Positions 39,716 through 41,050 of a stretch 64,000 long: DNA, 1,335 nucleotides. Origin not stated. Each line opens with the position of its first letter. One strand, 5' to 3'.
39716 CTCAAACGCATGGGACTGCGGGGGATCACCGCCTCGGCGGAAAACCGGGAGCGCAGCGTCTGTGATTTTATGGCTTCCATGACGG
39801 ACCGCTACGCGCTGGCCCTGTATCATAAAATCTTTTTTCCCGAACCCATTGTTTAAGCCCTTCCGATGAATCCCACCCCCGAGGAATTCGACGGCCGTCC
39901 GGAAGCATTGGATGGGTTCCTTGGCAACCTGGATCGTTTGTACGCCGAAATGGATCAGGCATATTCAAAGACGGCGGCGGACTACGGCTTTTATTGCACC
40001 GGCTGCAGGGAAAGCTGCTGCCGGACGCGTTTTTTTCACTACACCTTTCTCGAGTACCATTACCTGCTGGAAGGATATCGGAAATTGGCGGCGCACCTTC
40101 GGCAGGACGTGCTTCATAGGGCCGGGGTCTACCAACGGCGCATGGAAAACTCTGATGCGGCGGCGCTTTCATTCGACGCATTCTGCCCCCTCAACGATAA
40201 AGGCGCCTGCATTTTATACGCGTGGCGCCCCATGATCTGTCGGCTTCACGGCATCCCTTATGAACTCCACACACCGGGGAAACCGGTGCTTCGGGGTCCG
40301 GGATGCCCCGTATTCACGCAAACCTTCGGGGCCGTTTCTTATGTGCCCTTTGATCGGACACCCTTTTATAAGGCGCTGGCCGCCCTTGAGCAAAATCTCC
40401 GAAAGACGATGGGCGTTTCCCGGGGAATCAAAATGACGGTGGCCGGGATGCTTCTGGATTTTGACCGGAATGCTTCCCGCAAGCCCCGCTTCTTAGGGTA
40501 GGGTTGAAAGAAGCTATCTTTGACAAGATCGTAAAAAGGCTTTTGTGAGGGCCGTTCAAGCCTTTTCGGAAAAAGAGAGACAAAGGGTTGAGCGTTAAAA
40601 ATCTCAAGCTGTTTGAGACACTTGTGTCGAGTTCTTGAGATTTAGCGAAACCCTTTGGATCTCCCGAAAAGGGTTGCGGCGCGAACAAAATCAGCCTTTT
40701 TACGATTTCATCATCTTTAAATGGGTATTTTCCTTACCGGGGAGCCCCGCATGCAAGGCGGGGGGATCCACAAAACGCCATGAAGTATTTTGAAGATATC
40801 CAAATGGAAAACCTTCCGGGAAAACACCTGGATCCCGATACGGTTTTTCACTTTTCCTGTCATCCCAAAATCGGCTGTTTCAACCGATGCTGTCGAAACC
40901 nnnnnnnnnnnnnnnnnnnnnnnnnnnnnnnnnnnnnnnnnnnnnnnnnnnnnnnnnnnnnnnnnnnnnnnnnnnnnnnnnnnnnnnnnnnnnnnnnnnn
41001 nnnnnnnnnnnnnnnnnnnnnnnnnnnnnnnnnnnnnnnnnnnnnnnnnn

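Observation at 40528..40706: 179-nt rod-like hairpin (five collinear complementary blocks) with no ORF: nested MITE or structured sRNA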

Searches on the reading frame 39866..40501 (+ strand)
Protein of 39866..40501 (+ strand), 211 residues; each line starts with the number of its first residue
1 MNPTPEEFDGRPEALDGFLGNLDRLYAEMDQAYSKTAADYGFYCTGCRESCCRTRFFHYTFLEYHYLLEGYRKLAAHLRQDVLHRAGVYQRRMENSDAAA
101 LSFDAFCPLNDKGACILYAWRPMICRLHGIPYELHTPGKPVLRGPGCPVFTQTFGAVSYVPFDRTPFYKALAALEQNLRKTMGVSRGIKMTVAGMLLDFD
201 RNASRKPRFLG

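Call 15: find_encoding_contigs(protein=window:39866-40501:+, flank=6000, max_places=10)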
Protein window:39866-40501:+ (211 aa): no gene with exactly this product is on record in the collection.

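Call 63: search_protein_families(library=pfam, proteins=[window:39866-40501:+], max_evalue=1)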
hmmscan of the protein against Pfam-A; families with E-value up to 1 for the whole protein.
window:39866-40501:+ (211 aa): 1 family
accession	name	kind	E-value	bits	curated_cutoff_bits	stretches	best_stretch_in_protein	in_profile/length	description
PF03692.20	CxxCxxCC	-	0.0015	19.6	23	1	44-128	2-69/85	Putative zinc- or iron-chelating domain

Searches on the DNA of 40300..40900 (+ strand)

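Call 11: search_rna_families(source=window, start=40300, end=40900, threshold=evalue, max_evalue=10)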
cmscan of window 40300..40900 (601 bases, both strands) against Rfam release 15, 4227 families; matches with E-value up to 10: 3.
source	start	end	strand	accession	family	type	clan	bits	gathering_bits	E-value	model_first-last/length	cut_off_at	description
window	40668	40748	+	RF03909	mir-3804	Gene; miRNA;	-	15.1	90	5.9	1-82/82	no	mir-3804 microRNA precursor family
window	40757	40811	-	RF01067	ATPC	Gene;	-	13.6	45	8.6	1-92/92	no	ATPC RNA motif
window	40638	40716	-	RF00478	SCARNA6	Gene; snRNA; snoRNA; scaRNA;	-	11.9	68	0.39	1-265/265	no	Small Cajal body specific RNA 6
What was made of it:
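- On Any Rfam RNA family (sRNA or cis-regulatory RNA): The permissive scan of 40300-40900 gave only chance-level hits far below threshold (call 11).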

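Call 57: search_dna_similar(query=window:40516-40718:+, collection=plasmids, mode=distant, max_evalue=0.01, max_rows=10)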
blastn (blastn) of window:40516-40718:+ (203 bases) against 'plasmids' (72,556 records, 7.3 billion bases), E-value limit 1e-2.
No match.

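Call 58: search_dna_similar(query=window:40516-40718:+, collection=phages, mode=distant, max_evalue=0.01, max_rows=10)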
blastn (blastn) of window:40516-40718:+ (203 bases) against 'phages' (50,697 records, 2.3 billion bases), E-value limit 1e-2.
No match.
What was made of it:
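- Tried and rejected: No similarity (calls 57, 58).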
